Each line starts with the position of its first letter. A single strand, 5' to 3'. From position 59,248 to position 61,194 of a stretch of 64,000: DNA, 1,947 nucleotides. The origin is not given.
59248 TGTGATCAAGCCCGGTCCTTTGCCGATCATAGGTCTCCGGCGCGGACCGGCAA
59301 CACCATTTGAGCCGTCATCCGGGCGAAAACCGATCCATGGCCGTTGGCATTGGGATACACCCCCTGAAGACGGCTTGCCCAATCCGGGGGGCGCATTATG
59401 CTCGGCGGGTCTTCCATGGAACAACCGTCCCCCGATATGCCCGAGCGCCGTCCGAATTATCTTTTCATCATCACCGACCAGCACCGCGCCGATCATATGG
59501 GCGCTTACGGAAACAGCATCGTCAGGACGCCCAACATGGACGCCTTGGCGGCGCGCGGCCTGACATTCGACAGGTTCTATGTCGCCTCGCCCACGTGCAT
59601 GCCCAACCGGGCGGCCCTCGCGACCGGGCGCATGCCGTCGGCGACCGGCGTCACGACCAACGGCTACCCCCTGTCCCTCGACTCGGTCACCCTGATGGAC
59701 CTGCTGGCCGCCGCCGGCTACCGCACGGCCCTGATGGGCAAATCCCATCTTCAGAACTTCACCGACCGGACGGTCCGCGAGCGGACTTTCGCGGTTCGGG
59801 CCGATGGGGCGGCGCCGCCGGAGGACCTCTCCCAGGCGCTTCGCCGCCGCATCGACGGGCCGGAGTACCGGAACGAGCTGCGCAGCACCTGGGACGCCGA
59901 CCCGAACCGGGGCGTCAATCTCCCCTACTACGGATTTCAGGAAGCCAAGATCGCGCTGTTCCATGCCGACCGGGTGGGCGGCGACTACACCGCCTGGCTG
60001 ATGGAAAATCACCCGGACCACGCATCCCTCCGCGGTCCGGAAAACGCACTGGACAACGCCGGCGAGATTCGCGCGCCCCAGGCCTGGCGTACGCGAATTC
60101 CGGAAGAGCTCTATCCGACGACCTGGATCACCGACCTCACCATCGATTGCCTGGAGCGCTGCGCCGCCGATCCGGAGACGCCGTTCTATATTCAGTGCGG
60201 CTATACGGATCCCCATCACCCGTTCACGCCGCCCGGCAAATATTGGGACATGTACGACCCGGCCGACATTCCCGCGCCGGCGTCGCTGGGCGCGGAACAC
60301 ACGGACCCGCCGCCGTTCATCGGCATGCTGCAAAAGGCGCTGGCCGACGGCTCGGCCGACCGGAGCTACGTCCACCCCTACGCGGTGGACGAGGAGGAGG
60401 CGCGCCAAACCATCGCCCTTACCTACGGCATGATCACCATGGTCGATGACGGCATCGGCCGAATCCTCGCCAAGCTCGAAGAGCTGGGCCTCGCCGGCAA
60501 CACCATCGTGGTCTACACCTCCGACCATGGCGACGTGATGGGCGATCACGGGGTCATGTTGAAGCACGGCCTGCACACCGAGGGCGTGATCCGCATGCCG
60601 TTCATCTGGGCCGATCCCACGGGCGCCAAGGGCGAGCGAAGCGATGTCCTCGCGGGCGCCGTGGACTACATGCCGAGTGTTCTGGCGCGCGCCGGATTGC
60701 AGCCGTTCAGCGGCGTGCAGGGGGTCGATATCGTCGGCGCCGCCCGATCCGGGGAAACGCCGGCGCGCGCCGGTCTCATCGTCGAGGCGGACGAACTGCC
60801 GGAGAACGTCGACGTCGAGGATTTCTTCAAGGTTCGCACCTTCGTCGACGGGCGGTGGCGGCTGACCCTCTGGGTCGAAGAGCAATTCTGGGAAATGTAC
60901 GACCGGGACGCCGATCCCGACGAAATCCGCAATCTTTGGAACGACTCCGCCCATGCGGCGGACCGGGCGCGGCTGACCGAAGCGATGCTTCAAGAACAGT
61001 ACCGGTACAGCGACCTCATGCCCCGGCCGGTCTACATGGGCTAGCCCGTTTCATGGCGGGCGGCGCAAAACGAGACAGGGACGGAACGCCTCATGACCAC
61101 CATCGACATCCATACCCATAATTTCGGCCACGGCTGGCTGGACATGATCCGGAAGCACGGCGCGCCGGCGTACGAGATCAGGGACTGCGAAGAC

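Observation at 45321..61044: Four leaderless Cys-type sulfatases within 16 kb and no maturase gene in view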

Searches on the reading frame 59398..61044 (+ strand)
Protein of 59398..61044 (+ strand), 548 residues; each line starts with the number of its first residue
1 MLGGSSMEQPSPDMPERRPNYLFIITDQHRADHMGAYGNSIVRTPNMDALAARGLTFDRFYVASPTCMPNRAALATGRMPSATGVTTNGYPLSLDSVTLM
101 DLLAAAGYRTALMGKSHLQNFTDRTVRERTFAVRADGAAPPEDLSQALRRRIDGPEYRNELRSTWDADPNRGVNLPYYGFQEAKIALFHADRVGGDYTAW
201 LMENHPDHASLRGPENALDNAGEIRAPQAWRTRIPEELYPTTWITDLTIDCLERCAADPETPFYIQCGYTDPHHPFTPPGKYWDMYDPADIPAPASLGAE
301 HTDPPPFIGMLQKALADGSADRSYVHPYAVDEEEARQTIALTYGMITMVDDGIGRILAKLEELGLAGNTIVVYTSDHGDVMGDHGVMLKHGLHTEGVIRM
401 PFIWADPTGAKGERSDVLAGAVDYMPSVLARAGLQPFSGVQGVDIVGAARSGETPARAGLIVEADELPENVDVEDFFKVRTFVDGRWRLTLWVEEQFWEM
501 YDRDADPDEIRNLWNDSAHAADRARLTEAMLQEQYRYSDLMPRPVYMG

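Call 7: search_protein_families(library=pfam, proteins=[window:59398-61044:+])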
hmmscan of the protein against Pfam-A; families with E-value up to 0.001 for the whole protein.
window:59398-61044:+ (548 aa): 3 families
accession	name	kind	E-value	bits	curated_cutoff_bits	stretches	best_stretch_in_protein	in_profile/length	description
PF00884.28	Sulfatase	-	1.5e-46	159.5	25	1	19-433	1-300/301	Sulfatase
PF16347.10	SGSH_C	-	3.3e-12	47.3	29.3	1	382-533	1-151/154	N-sulphoglucosamine sulphohydrolase, C-terminal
PF01663.27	Phosphodiest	-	3.6e-12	47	23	1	22-90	2-67/342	Type I phosphodiesterase / nucleotide pyrophosphatase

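Call 17: search_solved_structures(query=window:59398-61044:+, max_evalue=1e-10)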
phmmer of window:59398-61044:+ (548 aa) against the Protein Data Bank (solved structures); distinct sequences matched with E-value up to 1e-10: 78 (the best 60 are shown).
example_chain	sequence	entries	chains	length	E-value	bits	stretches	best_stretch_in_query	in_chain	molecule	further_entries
5g2v_A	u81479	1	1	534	3.8e-49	170.8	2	345-542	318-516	N-ACETYLGLUCOSAMINE-6-SULFATASE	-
4upi_A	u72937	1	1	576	1.2e-46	162.5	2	231-530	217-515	SULFATASE FAMILY PROTEIN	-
9ihk_D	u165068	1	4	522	4.3e-45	157.4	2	238-537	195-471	Sulfatase_S1_30A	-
7ebp_A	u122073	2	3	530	1.2e-42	149.4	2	310-527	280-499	Sulfatase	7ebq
9s8y_A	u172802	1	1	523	1.3e-42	149.3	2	308-527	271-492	Sulfatase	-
4upl_A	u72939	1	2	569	9.5e-41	143.1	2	20-120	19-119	SULFATASE FAMILY PROTEIN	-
7oz8_AAA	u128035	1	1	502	1.5e-38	135.8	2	232-520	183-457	Choline-sulfatase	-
7p24_AAA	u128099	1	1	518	1.7e-36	129.1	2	346-536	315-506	Mucin-desulfating sulfatase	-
7lha_A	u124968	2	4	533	3.9e-35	124.6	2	231-456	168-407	Exo-L-galactose-6-sulfatase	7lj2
6hhm_A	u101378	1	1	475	8.6e-35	123.4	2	236-526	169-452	Arylsulfatase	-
9koq_A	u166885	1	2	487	9.7e-35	123.3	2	225-518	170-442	Sulfatase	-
2w8s_A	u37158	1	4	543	2.5e-34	121.9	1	221-452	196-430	PHOSPHONATE MONOESTER HYDROLASE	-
9s03_A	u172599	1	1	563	6.3e-33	117.3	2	344-537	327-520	Putative sulfatase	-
4upk_A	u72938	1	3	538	7.8e-33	117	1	217-539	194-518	PHOSPHONATE MONOESTER HYDROLASE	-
2vqr_A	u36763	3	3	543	1.6e-32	116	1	197-433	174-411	PUTATIVE SULFATASE | Multifunctional alkaline phosphatase superfamily protein pRL90232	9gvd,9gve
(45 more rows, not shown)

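Call 19: search_protein_families(library=ncbifam, proteins=[window:59398-61044:+], max_evalue=0.00001)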
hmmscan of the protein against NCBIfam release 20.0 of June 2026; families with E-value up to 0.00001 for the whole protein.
window:59398-61044:+ (548 aa): 4 families
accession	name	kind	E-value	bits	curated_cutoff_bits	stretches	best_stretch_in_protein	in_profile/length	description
NF010322.0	PRK13759.1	equivalog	2e-69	234.3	481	2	195-533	141-456/486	arylsulfatase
TIGR03417.1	chol_sulfatase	equivalog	1.2e-52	179.4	433.45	2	258-530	180-436/500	choline-sulfatase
NF045661.1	HdlasePehA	equivalog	1.9e-52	178.5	900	2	227-539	169-490/506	phosphoric/sulfuric ester hydrolase PehA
NF052527.1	Mn_arylsulf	exception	1.7e-38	132.8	850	2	229-528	168-446/479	manganese-dependent arylsulfatase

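Call 65: find_homologous_proteins(query=window:59416-61044:+, max_evalue=1e-30)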
Query window:59416-61044:+ (542 aa): 5174 proteins with E <= 1e-30 among 8000 candidates; the best 120 are listed.
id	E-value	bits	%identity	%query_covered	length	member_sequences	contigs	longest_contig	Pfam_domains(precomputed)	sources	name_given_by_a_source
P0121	0.0e+0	1235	97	100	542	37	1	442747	PF01663.28,PF16347.11,PF00884.29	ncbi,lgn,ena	-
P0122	0.0e+0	1040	81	98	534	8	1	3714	PF01663.28,PF16347.11,PF00884.29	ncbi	-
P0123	0.0e+0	1031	81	99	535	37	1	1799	PF01663.28,PF16347.11,PF00884.29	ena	-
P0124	6.6e-297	1004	79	98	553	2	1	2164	PF01663.28,PF16347.11,PF00884.29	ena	-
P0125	1.4e-289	979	77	99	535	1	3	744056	PF01663.28,PF16347.11,PF00884.29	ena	-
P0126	1.9e-284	962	74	99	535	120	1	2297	PF01663.28,PF16347.11,PF00884.29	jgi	jgi:arylsulfatase A-like enzyme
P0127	3.2e-282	955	75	99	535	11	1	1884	PF01663.28,PF16347.11,PF00884.29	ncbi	-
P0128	1.3e-275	933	72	99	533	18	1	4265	PF01663.28,PF16347.11,PF00884.29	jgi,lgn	jgi:arylsulfatase A-like enzyme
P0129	2.0e-274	929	72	99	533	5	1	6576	PF01663.28,PF16347.11,PF00884.29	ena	-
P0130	2.1e-274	929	72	99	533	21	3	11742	PF01663.28,PF16347.11,PF00884.29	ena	-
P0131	5.0e-274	928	71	99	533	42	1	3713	PF01663.28,PF16347.11,PF00884.29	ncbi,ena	-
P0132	1.7e-244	831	65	99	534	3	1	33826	PF01663.28,PF16347.11,PF00884.29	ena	-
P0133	6.9e-243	825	64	99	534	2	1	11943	PF01663.28,PF16347.11,PF00884.29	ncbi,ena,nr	ncbi:MAG: sulfatase-like hydrolase/transferase [Proteobacteria bacterium]|nr:sulfatase-like hydrolas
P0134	2.5e-208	711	58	98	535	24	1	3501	PF01663.28,PF16347.11,PF00884.29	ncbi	-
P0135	9.7e-208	709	56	99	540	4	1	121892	PF01663.28,PF16347.11,PF00884.29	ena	-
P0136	1.1e-200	686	57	98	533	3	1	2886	PF01663.28,PF16347.11,PF00884.29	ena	-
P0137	1.5e-200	686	56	98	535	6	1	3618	PF01663.28,PF16347.11,PF00884.29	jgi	jgi:arylsulfatase A-like enzyme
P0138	6.4e-200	683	56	98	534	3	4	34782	PF01663.28,PF16347.11,PF00884.29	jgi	jgi:arylsulfatase A-like enzyme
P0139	1.9e-199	682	57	98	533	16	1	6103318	PF01663.28,PF16347.11,PF00884.29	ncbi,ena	-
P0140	4.0e-199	681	56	98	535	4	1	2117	PF01663.28,PF16347.11,PF00884.29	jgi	jgi:arylsulfatase A-like enzyme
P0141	6.7e-199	680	56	98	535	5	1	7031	PF01663.28,PF16347.11,PF00884.29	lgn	-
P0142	3.2e-197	675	55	98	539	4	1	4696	PF01663.28,PF16347.11,PF00884.29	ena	-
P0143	9.3e-196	670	55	98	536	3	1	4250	PF01663.28,PF16347.11,PF00884.29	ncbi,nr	ncbi:MAG: sulfatase-like hydrolase/transferase, partial [Rhodospirillaceae bacterium]|nr:sulfatase-l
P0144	1.4e-194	666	55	99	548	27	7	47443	PF01663.28,PF16347.11,PF00884.29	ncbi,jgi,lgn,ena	-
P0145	4.6e-192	658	54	98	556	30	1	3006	PF01663.28,PF16347.11,PF00884.29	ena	-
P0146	7.2e-191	654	53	99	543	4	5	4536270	PF01663.28,PF16347.11,PF00884.29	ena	-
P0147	1.1e-188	646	53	99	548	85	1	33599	PF01663.28,PF16347.11,PF00884.29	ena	-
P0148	8.6e-186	637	53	98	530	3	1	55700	PF01663.28,PF16347.11,PF00884.29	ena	-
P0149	4.6e-185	634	52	98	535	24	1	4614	PF01663.28,PF16347.11,PF00884.29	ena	-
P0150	6.3e-185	634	54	98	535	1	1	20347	PF01663.28,PF16347.11,PF00884.29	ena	-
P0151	2.3e-183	629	53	97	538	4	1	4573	PF01663.28,PF16347.11,PF00884.29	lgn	-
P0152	3.8e-183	628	52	98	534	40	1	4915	PF01663.28,PF16347.11,PF00884.29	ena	-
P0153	4.4e-183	628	53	98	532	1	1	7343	PF01663.28,PF16347.11,PF00884.29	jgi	jgi:arylsulfatase A-like enzyme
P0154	2.0e-182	626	52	98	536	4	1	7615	PF01663.28,PF16347.11,PF00884.29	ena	-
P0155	6.7e-182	624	50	98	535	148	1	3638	PF01663.28,PF16347.11,PF00884.29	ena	-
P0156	8.3e-181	620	51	97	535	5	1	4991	PF01663.28,PF16347.11,PF00884.29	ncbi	-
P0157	1.2e-180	620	51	98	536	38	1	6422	PF01663.28,PF16347.11,PF00884.29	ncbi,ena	-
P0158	2.8e-180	619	51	98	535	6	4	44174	PF01663.28,PF16347.11,PF00884.29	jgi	jgi:arylsulfatase A-like enzyme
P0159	2.8e-180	619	51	98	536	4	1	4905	PF01663.28,PF16347.11,PF00884.29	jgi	-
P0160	1.1e-179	617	53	98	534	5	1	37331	PF01663.28,PF16347.11,PF00884.29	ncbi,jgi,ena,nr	ncbi:MAG TPA: sulfatase-like hydrolase/transferase [Alphaproteobacteria bacterium]|nr:sulfatase-like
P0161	1.5e-178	613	53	98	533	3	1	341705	PF01663.28,PF16347.11,PF00884.29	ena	-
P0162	2.3e-178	612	50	98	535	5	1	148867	PF01663.28,PF16347.11,PF00884.29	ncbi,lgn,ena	-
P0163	3.2e-178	612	52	98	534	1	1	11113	PF01663.28,PF16347.11,PF00884.29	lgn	-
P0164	3.4e-178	612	50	98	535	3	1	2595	PF01663.28,PF16347.11,PF00884.29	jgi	-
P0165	5.6e-178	611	50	98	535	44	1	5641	PF01663.28,PF16347.11,PF00884.29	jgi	jgi:arylsulfatase A-like enzyme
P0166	3.8e-177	608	51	98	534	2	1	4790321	PF01663.28,PF16347.11,PF00884.29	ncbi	-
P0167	4.4e-177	608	50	98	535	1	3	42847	PF01663.28,PF16347.11,PF00884.29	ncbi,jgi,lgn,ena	-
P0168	4.4e-176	605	49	98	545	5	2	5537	PF01663.28,PF16347.11,PF00884.29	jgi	-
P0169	1.0e-175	604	49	98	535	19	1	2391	PF01663.28,PF16347.11,PF00884.29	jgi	-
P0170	1.9e-175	603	49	98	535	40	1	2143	PF01663.28,PF16347.11,PF00884.29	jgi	jgi:arylsulfatase A-like enzyme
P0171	2.1e-175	603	50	98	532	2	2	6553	PF01663.28,PF16347.11,PF00884.29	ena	-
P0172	3.2e-175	602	52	96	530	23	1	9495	PF01663.28,PF16347.11,PF00884.29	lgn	-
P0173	3.4e-175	602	53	98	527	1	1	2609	PF01663.28,PF16347.11,PF00884.29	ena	-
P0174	4.4e-175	601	50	98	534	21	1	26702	PF01663.28,PF16347.11,PF00884.29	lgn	-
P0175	5.0e-175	601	49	98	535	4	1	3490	PF01663.28,PF16347.11,PF00884.29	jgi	jgi:arylsulfatase A-like enzyme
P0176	6.8e-175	601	50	98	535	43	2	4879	PF01663.28,PF16347.11,PF00884.29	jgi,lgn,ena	-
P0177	8.8e-175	600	49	98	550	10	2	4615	PF01663.28,PF16347.11,PF00884.29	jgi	jgi:arylsulfatase A-like enzyme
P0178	2.2e-174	599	48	97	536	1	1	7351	PF01663.28,PF16347.11,PF00884.29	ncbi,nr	ncbi:MAG: sulfatase-like hydrolase/transferase [Pseudomonadota bacterium]|nr:sulfatase-like hydrolas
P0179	3.9e-174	598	51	98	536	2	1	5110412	PF02995.23,PF01663.28,PF16347.11,PF00884.29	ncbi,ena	-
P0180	4.4e-174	598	49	98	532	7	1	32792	PF01663.28,PF16347.11,PF00884.29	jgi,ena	-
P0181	4.7e-174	598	48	98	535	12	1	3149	PF01663.28,PF16347.11,PF00884.29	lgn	-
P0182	6.7e-174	598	52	98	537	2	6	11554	PF01663.28,PF16347.11,PF00884.29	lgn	-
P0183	1.1e-173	597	51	98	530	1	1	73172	PF01663.28,PF16347.11,PF00884.29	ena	-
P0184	1.7e-173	596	50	98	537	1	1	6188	PF01663.28,PF16347.11,PF00884.29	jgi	jgi:arylsulfatase A-like enzyme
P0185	2.1e-173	596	49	98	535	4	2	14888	PF01663.28,PF16347.11,PF00884.29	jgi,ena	-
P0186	5.2e-173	595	52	97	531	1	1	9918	PF01663.28,PF16347.11,PF00884.29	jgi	jgi:arylsulfatase A-like enzyme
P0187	6.6e-173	594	53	97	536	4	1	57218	PF01663.28,PF16347.11,PF00884.29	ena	-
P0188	1.1e-172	593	52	97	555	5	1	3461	PF02995.23,PF01663.28,PF16347.11,PF00884.29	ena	-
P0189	1.2e-172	593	53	97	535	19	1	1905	PF16347.11,PF00884.29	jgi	jgi:arylsulfatase A-like enzyme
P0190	1.9e-172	593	50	98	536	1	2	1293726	PF01663.28,PF16347.11,PF00884.29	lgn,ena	-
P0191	2.0e-172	593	51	99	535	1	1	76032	PF16347.11,PF00884.29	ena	-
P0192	3.5e-172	592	52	97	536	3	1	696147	PF01663.28,PF16347.11,PF00884.29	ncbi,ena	-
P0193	1.3e-171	590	52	97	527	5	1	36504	PF01663.28,PF16347.11,PF00884.29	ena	-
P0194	1.4e-171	590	50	98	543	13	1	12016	PF01663.28,PF16347.11,PF00884.29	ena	-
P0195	1.5e-171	590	50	98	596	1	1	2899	PF01663.28,PF16347.11,PF00884.29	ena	-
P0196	1.8e-171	590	52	98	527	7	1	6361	PF01663.28,PF16347.11,PF00884.29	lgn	-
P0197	5.0e-171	588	51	97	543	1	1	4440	PF01663.28,PF16347.11,PF00884.29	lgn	-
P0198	5.5e-171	588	51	98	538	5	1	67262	PF01663.28,PF16347.11,PF00884.29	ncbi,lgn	-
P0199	7.3e-171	588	51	98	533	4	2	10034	PF01663.28,PF16347.11,PF00884.29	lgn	-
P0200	8.8e-171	587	50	97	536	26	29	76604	PF01663.28,PF16347.11,PF00884.29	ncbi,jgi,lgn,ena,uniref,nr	ncbi:sulfatase family protein [Marinovum algicola]|uniref:sulfatase family protein n=1 Tax=Marinovum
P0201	1.0e-170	587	51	97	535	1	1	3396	PF01663.28,PF16347.11,PF00884.29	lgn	-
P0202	1.2e-170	587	51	98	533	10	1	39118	PF01663.28,PF16347.11,PF00884.29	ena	-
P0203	1.4e-170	587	51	98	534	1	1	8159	PF01663.28,PF16347.11,PF00884.29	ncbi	-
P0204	4.7e-170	585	51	98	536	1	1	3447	PF01663.28,PF16347.11,PF00884.29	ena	-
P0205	6.9e-170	584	50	98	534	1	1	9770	PF01663.28,PF16347.11,PF00884.29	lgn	-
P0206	3.2e-169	582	48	98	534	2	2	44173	PF02995.23,PF01663.28,PF16347.11,PF00884.29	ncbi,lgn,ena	-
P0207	6.6e-169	581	51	98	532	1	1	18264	PF02995.23,PF01663.28,PF00884.29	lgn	-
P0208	1.0e-168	580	49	98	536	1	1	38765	PF01663.28,PF16347.11,PF00884.29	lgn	-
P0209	1.5e-168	580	50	97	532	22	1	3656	PF01663.28,PF16347.11,PF00884.29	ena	-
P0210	3.4e-168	579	49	98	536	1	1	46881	PF01663.28,PF16347.11,PF00884.29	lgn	-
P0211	3.7e-168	579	53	97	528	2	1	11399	PF01663.28,PF16347.11,PF00884.29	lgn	-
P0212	4.1e-168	578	50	97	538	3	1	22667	PF01663.28,PF16347.11,PF00884.29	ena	-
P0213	4.6e-168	578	50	96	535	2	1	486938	PF01663.28,PF16347.11,PF00884.29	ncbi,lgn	-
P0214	6.2e-168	578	48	97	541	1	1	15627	PF02995.23,PF01663.28,PF16347.11,PF00884.29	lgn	-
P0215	9.9e-168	577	49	98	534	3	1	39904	PF01663.28,PF16347.11,PF00884.29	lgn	-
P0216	1.4e-167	577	50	97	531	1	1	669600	PF01663.28,PF16347.11,PF00884.29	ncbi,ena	-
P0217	1.5e-167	577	48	98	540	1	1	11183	PF02995.23,PF01663.28,PF00884.29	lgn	-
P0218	1.6e-167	576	50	97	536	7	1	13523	PF01663.28,PF16347.11,PF00884.29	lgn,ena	-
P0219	2.8e-167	576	52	98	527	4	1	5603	PF01663.28,PF16347.11,PF00884.29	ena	-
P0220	7.0e-167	574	50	98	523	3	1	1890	PF01663.28,PF16347.11,PF00884.29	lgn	-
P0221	8.2e-167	574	49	98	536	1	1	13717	PF01663.28,PF16347.11,PF00884.29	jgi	jgi:arylsulfatase A-like enzyme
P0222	1.7e-166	573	53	98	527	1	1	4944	PF01663.28,PF16347.11,PF00884.29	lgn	-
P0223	1.9e-166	573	48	98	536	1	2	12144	PF02995.23,PF01663.28,PF16347.11,PF00884.29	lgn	-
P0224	2.3e-166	573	48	98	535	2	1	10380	PF02995.23,PF01663.28,PF16347.11,PF00884.29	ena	-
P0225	2.4e-166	573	49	98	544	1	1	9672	PF01663.28,PF16347.11,PF00884.29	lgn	-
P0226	7.4e-166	571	50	97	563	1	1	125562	PF01663.28,PF16347.11,PF00884.29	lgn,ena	-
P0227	1.1e-165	570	48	96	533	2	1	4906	PF01663.28,PF16347.11,PF00884.29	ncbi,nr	ncbi:MAG: sulfatase-like hydrolase/transferase [Alphaproteobacteria bacterium]|nr:sulfatase-like hyd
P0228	1.3e-165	570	51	98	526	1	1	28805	PF01663.28,PF16347.11,PF00884.29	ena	-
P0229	1.4e-165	570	51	98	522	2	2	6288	PF01663.28,PF16347.11,PF00884.29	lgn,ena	-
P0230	2.4e-165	569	50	98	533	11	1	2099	PF01663.28,PF16347.11,PF00884.29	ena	-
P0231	3.7e-165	569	51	98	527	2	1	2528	PF01663.28,PF16347.11,PF00884.29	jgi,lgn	jgi:arylsulfatase A-like enzyme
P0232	5.6e-165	568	51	98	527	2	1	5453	PF01663.28,PF16347.11,PF00884.29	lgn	-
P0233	8.0e-165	568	51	97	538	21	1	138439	PF01663.28,PF16347.11,PF00884.29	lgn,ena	-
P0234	8.8e-165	567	52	98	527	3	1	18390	PF01663.28,PF16347.11,PF00884.29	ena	-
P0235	1.4e-164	567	51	97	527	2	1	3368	PF01663.28,PF16347.11,PF00884.29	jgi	-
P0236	1.7e-164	567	49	97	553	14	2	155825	PF01663.28,PF16347.11,PF00884.29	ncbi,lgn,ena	-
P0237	2.3e-164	566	50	97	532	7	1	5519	PF01663.28,PF16347.11,PF00884.29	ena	-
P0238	2.5e-164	566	50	98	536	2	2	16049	PF01663.28,PF16347.11,PF00884.29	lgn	-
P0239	4.7e-164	565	50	97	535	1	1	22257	PF01663.28,PF16347.11,PF00884.29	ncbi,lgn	-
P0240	5.4e-164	565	49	98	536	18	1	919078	PF01663.28,PF16347.11,PF00884.29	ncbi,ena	-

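Call 66: find_encoding_contigs(protein=P0132, flank=7000, max_places=1)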
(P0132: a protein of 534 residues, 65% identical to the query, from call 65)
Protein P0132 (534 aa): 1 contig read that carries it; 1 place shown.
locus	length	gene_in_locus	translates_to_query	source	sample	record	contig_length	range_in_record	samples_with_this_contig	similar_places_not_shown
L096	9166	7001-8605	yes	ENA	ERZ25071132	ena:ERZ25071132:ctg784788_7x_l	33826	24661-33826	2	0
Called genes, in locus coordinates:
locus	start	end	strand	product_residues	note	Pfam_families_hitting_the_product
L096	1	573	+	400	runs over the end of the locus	PF00144:Beta-lactamase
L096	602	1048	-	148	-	PF00571:CBS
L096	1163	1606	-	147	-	PF00583:Acetyltransf_1, PF13673:Acetyltransf_10 (weak), PF13508:Acetyltransf_7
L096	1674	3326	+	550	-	PF00501:AMP-binding, PF13193:AMP-binding_C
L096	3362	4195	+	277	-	PF00881:Nitroreductase, PF28600:Nitroreductase_C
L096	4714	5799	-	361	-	PF05935:Arylsulfotrans, PF14269:Arylsulfotran_2, PF13360:PQQ_2 (weak)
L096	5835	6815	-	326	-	PF07883:Cupin_2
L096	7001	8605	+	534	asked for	PF00884:Sulfatase, PF01663:Phosphodiest, PF16347:SGSH_C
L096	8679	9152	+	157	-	-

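Call 67: find_encoding_contigs(protein=P0135, flank=7000, max_places=1)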
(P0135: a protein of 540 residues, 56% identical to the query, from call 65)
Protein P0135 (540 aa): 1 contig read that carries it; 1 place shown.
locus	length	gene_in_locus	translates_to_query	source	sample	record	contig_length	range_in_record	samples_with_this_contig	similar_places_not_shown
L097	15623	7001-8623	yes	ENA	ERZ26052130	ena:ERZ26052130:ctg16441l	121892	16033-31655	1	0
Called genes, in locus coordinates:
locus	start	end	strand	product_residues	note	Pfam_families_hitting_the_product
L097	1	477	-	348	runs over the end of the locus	PF00355:Rieske, PF19112:VanA_C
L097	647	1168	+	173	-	PF06052:3-HAO, PF07883:Cupin_2 (weak)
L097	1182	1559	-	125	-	-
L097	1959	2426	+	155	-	PF13463:HTH_27 (weak)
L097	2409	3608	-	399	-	-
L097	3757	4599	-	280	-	PF00158:Sigma54_activat (faint), PF07724:AAA_2, PF13401:AAA_22 (weak), PF00004:AAA, PF07728:AAA_5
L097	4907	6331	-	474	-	PF00083:Sugar_tr (weak), PF07690:MFS_1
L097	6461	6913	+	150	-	PF05425:CopD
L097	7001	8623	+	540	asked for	PF00884:Sulfatase, PF01663:Phosphodiest (weak), PF16347:SGSH_C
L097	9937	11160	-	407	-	PF00561:Abhydrolase_1, PF12146:Hydrolase_4, PF12697:Abhydrolase_6, PF02566:OsmC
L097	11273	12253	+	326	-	PF00248:Aldo_ket_red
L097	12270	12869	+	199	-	PF00293:NUDIX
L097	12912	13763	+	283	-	PF00581:Rhodanese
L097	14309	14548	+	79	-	-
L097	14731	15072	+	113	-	-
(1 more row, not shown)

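Call 68: find_encoding_contigs(protein=P0200, flank=7000, max_places=1)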
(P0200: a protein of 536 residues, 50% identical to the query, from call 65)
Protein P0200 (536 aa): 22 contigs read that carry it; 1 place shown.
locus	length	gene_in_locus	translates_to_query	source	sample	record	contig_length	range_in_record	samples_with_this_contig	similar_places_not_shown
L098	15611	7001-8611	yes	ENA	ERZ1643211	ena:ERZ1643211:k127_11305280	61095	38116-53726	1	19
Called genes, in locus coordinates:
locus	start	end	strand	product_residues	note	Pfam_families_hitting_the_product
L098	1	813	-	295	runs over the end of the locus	PF00126:HTH_1, PF03466:LysR_substrate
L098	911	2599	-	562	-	PF00884:Sulfatase, PF01663:Phosphodiest (weak), PF16347:SGSH_C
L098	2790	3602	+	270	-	PF04199:Cyclase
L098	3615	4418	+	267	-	PF04199:Cyclase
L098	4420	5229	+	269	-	PF00106:adh_short, PF08659:KR, PF13561:adh_short_C2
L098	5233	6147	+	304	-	PF01210:NAD_Gly3P_dh_N, PF01266:DAO (weak), PF02558:ApbA (faint), PF02737:3HCDH_N, PF03446:NAD_binding_2, PF03807:F420_oxidored (weak), PF13450:NAD_binding_8 (weak), PF00725:3HCDH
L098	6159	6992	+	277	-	PF00378:ECH_1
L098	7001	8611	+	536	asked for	PF00884:Sulfatase, PF01663:Phosphodiest (faint), PF00884:Sulfatase, PF16347:SGSH_C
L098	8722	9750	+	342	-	-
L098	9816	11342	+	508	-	PF01970:TctA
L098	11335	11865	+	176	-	PF07331:TctB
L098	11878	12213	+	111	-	PF07883:Cupin_2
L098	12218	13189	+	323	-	PF02737:3HCDH_N, PF03446:NAD_binding_2 (weak), PF03807:F420_oxidored (faint), PF00725:3HCDH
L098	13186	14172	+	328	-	PF01557:FAA_hydrolase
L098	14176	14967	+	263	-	PF00106:adh_short, PF08659:KR, PF13561:adh_short_C2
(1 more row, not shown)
